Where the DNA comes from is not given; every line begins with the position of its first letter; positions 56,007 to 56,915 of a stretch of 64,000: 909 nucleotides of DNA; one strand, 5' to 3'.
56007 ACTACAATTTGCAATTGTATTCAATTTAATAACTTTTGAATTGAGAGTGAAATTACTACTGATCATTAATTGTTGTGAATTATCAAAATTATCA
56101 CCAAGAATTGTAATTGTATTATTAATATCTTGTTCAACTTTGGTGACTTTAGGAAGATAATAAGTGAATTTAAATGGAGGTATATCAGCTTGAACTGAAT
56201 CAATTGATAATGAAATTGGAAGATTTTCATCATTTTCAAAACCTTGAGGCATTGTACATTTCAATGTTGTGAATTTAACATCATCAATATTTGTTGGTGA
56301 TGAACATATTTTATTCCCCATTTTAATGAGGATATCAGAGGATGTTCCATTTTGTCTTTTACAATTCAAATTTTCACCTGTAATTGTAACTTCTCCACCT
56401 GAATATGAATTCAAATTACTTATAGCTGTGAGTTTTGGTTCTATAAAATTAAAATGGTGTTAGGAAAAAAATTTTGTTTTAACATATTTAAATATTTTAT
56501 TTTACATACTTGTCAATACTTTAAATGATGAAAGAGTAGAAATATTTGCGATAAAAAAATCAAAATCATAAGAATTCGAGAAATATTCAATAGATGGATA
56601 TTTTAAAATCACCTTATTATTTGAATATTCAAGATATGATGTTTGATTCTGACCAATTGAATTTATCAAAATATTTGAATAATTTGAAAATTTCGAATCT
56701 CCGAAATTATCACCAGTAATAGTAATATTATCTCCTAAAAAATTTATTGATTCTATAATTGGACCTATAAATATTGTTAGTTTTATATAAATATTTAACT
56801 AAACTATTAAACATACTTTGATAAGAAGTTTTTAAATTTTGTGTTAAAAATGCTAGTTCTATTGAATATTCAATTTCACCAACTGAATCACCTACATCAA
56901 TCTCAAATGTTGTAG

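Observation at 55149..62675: Second, inverted array of the same receptor family at the other edge of the window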

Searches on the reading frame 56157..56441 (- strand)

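Call 65: search_protein_families(library=pfam, proteins=[window:56157-56441:-], max_evalue=1)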
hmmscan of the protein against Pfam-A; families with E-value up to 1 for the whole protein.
seq(95 aa): 2 families
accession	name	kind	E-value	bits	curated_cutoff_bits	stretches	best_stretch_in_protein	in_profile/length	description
PF01833.30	TIG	-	1.5e-08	34.9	20.9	1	2-94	1-84/84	IPT/TIG domain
PF24612.2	Ig_TgrO1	-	0.0011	19.6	27.9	1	12-75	7-78/81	TgrO1-like, immunoglobulin-like domain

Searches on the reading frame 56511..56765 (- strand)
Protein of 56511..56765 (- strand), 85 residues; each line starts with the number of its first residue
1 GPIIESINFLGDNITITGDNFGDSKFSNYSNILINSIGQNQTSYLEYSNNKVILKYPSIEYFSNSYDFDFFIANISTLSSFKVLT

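Call 65: search_protein_families(library=pfam, proteins=[window:56511-56765:-], max_evalue=1)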
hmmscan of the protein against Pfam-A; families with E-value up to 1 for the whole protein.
seq(85 aa): 1 family
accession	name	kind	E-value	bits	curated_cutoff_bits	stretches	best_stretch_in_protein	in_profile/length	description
PF01833.30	TIG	-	3e-05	24.3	20.9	1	2-72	1-70/84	IPT/TIG domain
